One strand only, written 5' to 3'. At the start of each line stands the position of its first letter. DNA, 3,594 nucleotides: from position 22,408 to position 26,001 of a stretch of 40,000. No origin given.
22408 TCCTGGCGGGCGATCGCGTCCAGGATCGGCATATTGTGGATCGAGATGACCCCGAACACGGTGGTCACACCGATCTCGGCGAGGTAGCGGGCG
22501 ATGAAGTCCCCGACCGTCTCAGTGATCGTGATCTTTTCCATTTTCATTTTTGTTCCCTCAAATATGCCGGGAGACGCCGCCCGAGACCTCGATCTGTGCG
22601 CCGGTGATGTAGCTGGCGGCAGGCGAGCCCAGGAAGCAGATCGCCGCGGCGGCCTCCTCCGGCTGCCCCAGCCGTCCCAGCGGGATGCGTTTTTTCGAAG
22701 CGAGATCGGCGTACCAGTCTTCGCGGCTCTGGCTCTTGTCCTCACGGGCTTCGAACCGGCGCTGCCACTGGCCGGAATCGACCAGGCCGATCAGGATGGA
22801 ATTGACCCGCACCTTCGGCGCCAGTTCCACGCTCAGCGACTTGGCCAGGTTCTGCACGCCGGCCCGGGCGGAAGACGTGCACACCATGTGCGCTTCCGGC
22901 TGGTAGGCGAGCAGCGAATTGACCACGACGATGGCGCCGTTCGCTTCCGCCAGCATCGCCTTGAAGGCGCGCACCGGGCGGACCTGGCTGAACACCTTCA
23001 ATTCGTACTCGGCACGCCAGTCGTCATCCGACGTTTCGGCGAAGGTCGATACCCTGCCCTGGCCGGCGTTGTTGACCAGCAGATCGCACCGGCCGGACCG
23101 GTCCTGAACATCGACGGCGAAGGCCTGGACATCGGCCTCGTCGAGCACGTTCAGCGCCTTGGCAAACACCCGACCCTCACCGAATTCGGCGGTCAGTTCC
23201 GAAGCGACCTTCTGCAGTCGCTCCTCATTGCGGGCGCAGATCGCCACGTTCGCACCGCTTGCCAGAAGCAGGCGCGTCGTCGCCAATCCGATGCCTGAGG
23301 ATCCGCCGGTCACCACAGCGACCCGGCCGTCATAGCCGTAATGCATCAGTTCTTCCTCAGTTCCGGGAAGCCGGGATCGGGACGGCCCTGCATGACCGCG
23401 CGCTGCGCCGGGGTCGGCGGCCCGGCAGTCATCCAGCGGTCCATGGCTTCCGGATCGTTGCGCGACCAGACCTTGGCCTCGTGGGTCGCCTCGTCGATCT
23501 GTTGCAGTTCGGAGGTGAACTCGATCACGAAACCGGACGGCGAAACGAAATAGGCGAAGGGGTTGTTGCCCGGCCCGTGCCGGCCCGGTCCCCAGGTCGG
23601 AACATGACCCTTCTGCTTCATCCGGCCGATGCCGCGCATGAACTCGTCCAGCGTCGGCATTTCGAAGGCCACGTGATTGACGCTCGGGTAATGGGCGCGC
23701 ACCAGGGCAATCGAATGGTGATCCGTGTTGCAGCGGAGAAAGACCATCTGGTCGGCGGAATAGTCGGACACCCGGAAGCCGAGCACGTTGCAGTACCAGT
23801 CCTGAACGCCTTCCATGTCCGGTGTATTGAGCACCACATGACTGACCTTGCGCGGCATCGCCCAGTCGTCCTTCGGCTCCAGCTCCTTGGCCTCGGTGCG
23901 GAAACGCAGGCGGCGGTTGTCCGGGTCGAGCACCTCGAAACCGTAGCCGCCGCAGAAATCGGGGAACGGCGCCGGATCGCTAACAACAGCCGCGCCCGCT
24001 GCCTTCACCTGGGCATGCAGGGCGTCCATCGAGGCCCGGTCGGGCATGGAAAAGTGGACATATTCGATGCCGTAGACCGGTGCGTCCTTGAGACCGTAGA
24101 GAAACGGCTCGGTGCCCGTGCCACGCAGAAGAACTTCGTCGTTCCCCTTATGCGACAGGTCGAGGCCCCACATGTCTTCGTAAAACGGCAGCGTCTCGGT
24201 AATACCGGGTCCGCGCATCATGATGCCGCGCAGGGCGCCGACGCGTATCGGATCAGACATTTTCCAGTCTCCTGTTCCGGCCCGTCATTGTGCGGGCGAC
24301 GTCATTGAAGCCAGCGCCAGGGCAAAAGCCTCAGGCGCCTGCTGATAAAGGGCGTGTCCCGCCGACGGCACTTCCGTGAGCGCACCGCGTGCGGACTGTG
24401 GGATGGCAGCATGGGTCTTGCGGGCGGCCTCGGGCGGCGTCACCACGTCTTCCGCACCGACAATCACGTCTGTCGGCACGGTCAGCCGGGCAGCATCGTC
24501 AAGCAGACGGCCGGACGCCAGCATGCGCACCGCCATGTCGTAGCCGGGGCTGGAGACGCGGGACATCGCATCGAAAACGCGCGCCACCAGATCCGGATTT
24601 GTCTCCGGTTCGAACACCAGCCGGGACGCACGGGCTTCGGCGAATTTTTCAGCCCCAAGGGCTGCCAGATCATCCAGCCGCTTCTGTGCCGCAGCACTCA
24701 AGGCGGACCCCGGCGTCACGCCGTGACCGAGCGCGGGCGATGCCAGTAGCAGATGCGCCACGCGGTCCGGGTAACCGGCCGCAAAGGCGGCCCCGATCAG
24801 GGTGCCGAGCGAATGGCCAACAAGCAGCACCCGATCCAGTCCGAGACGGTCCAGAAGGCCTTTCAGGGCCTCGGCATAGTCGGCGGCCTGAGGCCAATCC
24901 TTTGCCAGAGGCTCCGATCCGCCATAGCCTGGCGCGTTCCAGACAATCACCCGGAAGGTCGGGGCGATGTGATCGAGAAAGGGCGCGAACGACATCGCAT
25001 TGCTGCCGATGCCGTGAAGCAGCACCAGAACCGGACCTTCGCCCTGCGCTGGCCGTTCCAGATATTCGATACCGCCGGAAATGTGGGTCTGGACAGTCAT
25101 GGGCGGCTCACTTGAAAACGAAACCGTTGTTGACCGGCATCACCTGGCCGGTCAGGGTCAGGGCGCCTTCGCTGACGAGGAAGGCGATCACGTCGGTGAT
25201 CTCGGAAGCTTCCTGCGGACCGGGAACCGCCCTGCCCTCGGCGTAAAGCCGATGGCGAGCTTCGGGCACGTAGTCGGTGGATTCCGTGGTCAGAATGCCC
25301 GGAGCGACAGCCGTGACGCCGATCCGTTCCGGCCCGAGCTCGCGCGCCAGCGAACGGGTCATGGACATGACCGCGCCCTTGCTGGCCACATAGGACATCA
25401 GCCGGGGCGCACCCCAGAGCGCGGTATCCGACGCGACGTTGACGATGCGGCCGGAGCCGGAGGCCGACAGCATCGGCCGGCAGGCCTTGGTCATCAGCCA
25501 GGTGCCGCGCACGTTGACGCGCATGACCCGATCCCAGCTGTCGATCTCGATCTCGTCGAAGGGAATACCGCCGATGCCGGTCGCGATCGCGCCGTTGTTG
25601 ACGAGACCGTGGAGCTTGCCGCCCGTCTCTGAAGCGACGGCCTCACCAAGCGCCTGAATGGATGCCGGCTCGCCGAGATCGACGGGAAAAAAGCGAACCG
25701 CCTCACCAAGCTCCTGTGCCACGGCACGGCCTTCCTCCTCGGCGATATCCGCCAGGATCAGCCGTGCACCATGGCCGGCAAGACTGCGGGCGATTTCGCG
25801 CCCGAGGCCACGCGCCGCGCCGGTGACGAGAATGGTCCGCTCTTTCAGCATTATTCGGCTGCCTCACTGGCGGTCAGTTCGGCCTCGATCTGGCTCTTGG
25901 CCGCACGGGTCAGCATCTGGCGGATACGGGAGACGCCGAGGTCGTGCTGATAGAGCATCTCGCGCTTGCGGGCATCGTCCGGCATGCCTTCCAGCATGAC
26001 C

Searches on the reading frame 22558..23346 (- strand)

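Call 3: search_protein_families(library=pfam, proteins=[window:22558-23346:-])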
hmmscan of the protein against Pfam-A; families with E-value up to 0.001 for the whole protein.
window:22558-23346:- (262 aa): 5 families
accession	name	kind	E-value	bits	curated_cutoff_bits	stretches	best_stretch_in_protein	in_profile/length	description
PF13561.12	adh_short_C2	-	1.5e-44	152.8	27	1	17-259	6-236/236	Enoyl-(Acyl carrier protein) reductase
PF00106.31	adh_short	-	5.4e-44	150.5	26.6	1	8-199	1-192/195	short chain dehydrogenase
PF08659.16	KR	-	3.6e-08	34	22.6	1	11-120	4-115/180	KR domain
PF23441.1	SDR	-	2.6e-07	30.7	27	1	11-258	11-255/258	SDR-like rossmann domain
PF03807.23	F420_oxidored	-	0.00059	20.8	21.6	0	9-99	2-89/94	NADP oxidoreductase coenzyme F420-dependent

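Call 24: search_protein_families(library=ncbifam, proteins=[window:22558-23346:-], max_evalue=0.00001)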
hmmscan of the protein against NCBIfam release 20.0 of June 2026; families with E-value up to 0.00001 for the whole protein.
window:22558-23346:- (262 aa): 214 families (the best 25 are shown)
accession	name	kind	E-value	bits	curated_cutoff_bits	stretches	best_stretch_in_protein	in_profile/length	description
NF005468.0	PRK07062.1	equivalog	2.5e-120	400.9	266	1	4-262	5-265/265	SDR family oxidoreductase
NF005559.1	PRK07231.1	subfamily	6.5e-52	176.5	215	1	5-258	2-247/249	glucose 1-dehydrogenase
NF005893.0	PRK07856.1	equivalog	1.7e-49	168.4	255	1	2-257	4-240/255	SDR family oxidoreductase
NF009466.0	PRK12826.1-2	subfamily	4.5e-47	160.6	222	1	8-258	4-244/248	3-oxoacyl-ACP reductase FabG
NF052558.1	MBtsdlDhBudC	equivalog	3.2e-46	157.9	270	1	5-259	1-242/250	meso-2,3-butanediol dehydrogenase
NF004197.0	PRK05653.1-1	equivalog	7.2e-43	147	332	1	5-259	5-247/249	3-oxoacyl-ACP reductase FabG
NF004791.0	PRK06138.1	equivalog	9.8e-43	146.3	312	1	6-259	4-250/252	SDR family oxidoreductase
NF006693.0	PRK09242.1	equivalog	1e-42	146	328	1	5-261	8-256/258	SDR family oxidoreductase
NF005909.0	PRK07890.1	subfamily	1.9e-41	142.1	258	1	6-257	6-256/260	short chain dehydrogenase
NF005095.0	PRK06523.1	subfamily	1.4e-39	136.2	231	1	5-259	8-258/261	oxidoreductase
NF004778.0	PRK06124.1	equivalog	1.7e-39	135.8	303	1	4-261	8-255/256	SDR family oxidoreductase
TIGR01830.1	3oxo_ACP_reduc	equivalog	1.8e-39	135.9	297.75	1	10-258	1-238/239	3-oxoacyl-[acyl-carrier-protein] reductase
NF005473.0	PRK07069.1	equivalog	3.5e-38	131.7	339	1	6-259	9-260/262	SDR family oxidoreductase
NF004779.0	PRK06125.1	subfamily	8.6e-38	130.3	261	1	5-260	5-255/259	short-chain dehydrogenase/reductase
NF005873.0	PRK07814.1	equivalog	1.2e-37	129.7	346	1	5-259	8-252/263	SDR family oxidoreductase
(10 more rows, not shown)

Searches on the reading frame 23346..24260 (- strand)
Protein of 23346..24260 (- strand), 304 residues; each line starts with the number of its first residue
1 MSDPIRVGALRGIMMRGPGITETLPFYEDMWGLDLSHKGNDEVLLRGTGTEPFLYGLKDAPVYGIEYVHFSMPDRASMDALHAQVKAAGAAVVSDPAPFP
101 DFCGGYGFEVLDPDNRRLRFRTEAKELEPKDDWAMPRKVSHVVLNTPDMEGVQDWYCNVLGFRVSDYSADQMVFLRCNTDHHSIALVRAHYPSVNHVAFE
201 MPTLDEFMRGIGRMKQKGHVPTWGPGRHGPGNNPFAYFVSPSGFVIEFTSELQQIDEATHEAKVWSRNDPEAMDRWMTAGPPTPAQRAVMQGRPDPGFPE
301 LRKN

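Call 3: search_protein_families(library=pfam, proteins=[window:23346-24260:-])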
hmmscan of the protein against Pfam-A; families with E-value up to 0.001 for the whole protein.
window:23346-24260:- (304 aa): 3 families
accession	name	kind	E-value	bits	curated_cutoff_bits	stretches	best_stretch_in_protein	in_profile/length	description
PF00903.31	Glyoxalase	-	3e-18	66.8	20.6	1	139-248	2-121/121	Glyoxalase/Bleomycin resistance protein/Dioxygenase superfamily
PF18029.7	Glyoxalase_6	-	4e-05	24.7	23.6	0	141-195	1-58/106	Glyoxalase-like domain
PF13669.12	Glyoxalase_4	-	5.8e-05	23.8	27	0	141-237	2-109/109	Glyoxalase/Bleomycin resistance protein/Dioxygenase superfamily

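Call 24: search_protein_families(library=ncbifam, proteins=[window:23346-24260:-], max_evalue=0.00001)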
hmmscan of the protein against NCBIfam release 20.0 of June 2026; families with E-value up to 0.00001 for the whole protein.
window:23346-24260:- (304 aa): 5 families
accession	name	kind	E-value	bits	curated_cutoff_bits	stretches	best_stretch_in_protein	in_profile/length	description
TIGR02295.1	HpaD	equivalog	2.7e-24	85.9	321.4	1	23-280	18-289/298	3,4-dihydroxyphenylacetate 2,3-dioxygenase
TIGR03211.1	catechol_2_3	equivalog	1.8e-22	80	320.2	1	12-278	7-291/303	catechol 2,3-dioxygenase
TIGR03213.1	23dbph12diox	equivalog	6.1e-14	52.1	366.45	1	139-258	143-271/287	biphenyl-2,3-diol 1,2-dioxygenase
NF045631.1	exdiol_diox_HsaC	equivalog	1.4e-11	44.1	450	1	139-263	141-280/296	iron-dependent extradiol dioxygenase HsaC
NF000125.1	498180014_fosA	hypoth_equivalog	3.1e-07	30.7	250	1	14-122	10-118/129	Fos family putative thiol transferase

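Call 68: search_solved_structures(query=window:23346-24260:-, max_evalue=1e-10)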
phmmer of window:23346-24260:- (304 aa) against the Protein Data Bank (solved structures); distinct sequences matched with E-value up to 1e-10: 2.
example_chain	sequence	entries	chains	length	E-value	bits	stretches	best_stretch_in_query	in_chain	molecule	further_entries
3b59_A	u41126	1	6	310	2e-57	197.9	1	24-283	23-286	Glyoxalase/bleomycin resistance protein/dioxygenase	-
1f1r_A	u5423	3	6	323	7.3e-11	44.9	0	22-282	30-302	HOMOPROTOCATECHUATE 2,3-DIOXYGENASE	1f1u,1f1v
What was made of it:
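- The operon has an extradiol dioxygenase (23346-24260; calls 3, 68).
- Tried and rejected: The extradiol dioxygenase matches only an uncharacterised structure (3b59) and, weakly, homoprotocatechuate dioxygenase (call 68).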

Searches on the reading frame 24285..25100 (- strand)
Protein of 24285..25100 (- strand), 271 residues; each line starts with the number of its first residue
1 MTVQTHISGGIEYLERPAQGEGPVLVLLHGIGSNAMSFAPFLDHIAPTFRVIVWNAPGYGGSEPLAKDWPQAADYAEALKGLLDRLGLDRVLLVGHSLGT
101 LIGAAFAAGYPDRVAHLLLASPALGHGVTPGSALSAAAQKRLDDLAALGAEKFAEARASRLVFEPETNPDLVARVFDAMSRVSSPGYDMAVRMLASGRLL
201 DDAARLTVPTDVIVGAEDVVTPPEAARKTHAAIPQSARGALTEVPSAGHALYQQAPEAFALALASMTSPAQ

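Call 3: search_protein_families(library=pfam, proteins=[window:24285-25100:-])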
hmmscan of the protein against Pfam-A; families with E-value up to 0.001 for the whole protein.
window:24285-25100:- (271 aa): 6 families
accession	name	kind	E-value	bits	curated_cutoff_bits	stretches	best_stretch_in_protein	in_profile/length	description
PF00561.26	Abhydrolase_1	-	4.1e-26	92.6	25.8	1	23-252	1-241/245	alpha/beta hydrolase fold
PF12697.13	Abhydrolase_6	-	4.5e-23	83.5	26.3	1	25-260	1-215/217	Alpha/beta hydrolase family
PF12146.15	Hydrolase_4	-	3.4e-20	72.8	27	1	24-251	6-234/239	Serine aminopeptidase, S33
PF03096.20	Ndr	-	8.5e-09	35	23.3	1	21-123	22-133/283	Ndr family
PF06821.19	Ser_hydrolase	-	7.2e-06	26.5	22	1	69-126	36-94/172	Serine hydrolase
PF00975.26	Thioesterase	-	2.8e-05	24.9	26.4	1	25-109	3-86/226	Thioesterase domain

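Call 24: search_protein_families(library=ncbifam, proteins=[window:24285-25100:-], max_evalue=0.00001)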
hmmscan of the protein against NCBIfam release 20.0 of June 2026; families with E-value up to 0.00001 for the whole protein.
window:24285-25100:- (271 aa): 25 families
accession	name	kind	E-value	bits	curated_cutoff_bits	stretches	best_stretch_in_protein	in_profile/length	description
NF051488.1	bifunc_PcaDC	exception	1.4e-35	123.2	390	1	19-268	11-251/375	bifunctional 3-oxoadipate enol-lactonase/4-carboxymuconolactone decarboxylase PcaDC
TIGR02427.1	protocat_pcaD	equivalog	3.9e-32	111.6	255.85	1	13-264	4-247/251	3-oxoadipate enol-lactonase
NF011457.0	PRK14875.1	equivalog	5.8e-21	74.9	307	1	11-260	122-362/372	acetoin dehydrogenase dihydrolipoyllysine-residue acetyltransferase subunit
NF051487.1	bifunc_PcaCD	exception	7.2e-21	74.7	430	1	19-265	167-409/413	bifunctional 4-carboxymuconolactone decarboxylase/3-oxoadipate enol-lactonase PcaCD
NF045632.1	hydroxlase_HsaD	equivalog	4e-19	68.6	400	1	17-236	29-260/290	4,5:9,10-diseco-3-hydroxy-5,9,17-trioxoandrosta-1(10),2-diene-4-oate hydrolase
TIGR03056.1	bchO_mg_che_rel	equivalog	8.7e-19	67.6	172.55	1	19-260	25-270/278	alpha/beta fold hydrolase BchO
TIGR03695.1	menH_SHCHC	equivalog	1.1e-18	67.6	208.55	1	22-265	2-249/252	2-succinyl-6-hydroxy-2,4-cyclohexadiene-1-carboxylate synthase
NF050089.1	i_nPHAscl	equivalog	6e-18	64.9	300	1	11-123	9-118/288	intracellular short-chain-length polyhydroxyalkanoate depolymerase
TIGR03611.1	RutD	equivalog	1.7e-17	63.6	238.5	1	17-265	8-253/258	pyrimidine utilization protein D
TIGR01738.1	bioH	equivalog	1.4e-15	57.7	206.95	1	21-265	2-243/245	pimeloyl-ACP methyl ester esterase BioH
TIGR03343.1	biphenyl_bphD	equivalog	4.7e-15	55.5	462.15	1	19-126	27-137/282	2-hydroxy-6-oxo-6-phenylhexa-2,4-dienoate hydrolase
TIGR02240.1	PHA_depoly_arom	equivalog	5.2e-12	45.7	250.6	1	16-132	19-134/276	poly(3-hydroxyalkanoate) depolymerase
NF002938.0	PRK03592.1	equivalog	1.8e-11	43.9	241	1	18-122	26-129/298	haloalkane dehalogenase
NF002873.0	PRK03204.1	equivalog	3.4e-11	43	466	1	10-121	25-133/286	haloalkane dehalogenase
TIGR01250.1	pro_imino_pep_2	subfamily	6.4e-11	42.3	167.65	1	9-122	11-129/288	proline iminopeptidase-family hydrolase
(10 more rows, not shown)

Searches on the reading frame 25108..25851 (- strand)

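Call 3: search_protein_families(library=pfam, proteins=[window:25108-25851:-])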
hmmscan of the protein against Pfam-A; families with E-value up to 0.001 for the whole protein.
window:25108-25851:- (247 aa): 4 families
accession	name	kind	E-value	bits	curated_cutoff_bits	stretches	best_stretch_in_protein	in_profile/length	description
PF13561.12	adh_short_C2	-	4e-52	177.6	27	1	11-244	1-235/236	Enoyl-(Acyl carrier protein) reductase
PF00106.31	adh_short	-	3.1e-49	167.5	26.6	1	6-197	2-192/195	short chain dehydrogenase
PF08659.16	KR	-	4.3e-14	53.3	22.6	1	6-166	2-161/180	KR domain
PF01370.27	Epimerase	-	0.001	19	20.9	0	7-74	1-65/240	NAD dependent epimerase/dehydratase family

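Call 24: search_protein_families(library=ncbifam, proteins=[window:25108-25851:-], max_evalue=0.00001)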
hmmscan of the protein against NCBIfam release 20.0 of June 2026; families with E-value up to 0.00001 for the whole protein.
window:25108-25851:- (247 aa): 226 families (the best 25 are shown)
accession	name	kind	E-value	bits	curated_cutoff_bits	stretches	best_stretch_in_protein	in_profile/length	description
NF047923.1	pyridox_DH_SDR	equivalog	1.2e-60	205.1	325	1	3-245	2-241/243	pyridoxal 4-dehydrogenase, SDR-type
NF005559.1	PRK07231.1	subfamily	9.7e-52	175.9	215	1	2-244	2-247/249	glucose 1-dehydrogenase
NF009466.0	PRK12826.1-2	subfamily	4.9e-48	163.7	222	1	4-244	3-244/248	3-oxoacyl-ACP reductase FabG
NF004791.0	PRK06138.1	equivalog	1.1e-46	159.1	312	1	2-244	3-249/252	SDR family oxidoreductase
NF004198.0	PRK05653.1-3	equivalog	3.3e-46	157.7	296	1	2-244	5-246/248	3-oxoacyl-ACP reductase FabG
NF005853.0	PRK07774.1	equivalog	1.4e-45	155.7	303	1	2-246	4-248/250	SDR family oxidoreductase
NF006070.0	PRK08213.1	subfamily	1.8e-42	145.7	279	1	2-244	10-256/259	gluconate 5-dehydrogenase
TIGR01830.1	3oxo_ACP_reduc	equivalog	1.2e-41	143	297.75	1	8-244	2-238/239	3-oxoacyl-[acyl-carrier-protein] reductase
NF052558.1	MBtsdlDhBudC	equivalog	1.3e-41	142.8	270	1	3-243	2-240/250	meso-2,3-butanediol dehydrogenase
NF005309.0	PRK06841.1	subfamily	2.6e-40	138.5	286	1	2-245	13-253/255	GolD/DthD family dehydrogenase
NF004197.0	PRK05653.1-1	equivalog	3.2e-40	138.3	332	1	2-245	5-247/249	3-oxoacyl-ACP reductase FabG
NF004818.0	PRK06172.1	equivalog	9.3e-40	136.5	336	1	2-245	5-251/253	SDR family oxidoreductase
NF005067.0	PRK06484.1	equivalog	1.6e-38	132.5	713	1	3-244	8-251/524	short chain dehydrogenase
NF053701.1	CsHdxCHCADhChcB2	equivalog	2.2e-38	132.2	350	1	2-245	1-243/245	cis-4-hydroxycyclohexanecarboxylate dehydrogenase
TIGR01832.1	kduD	equivalog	2.9e-38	131.8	338.85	1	2-245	3-246/248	2-dehydro-3-deoxy-D-gluconate 5-dehydrogenase KduD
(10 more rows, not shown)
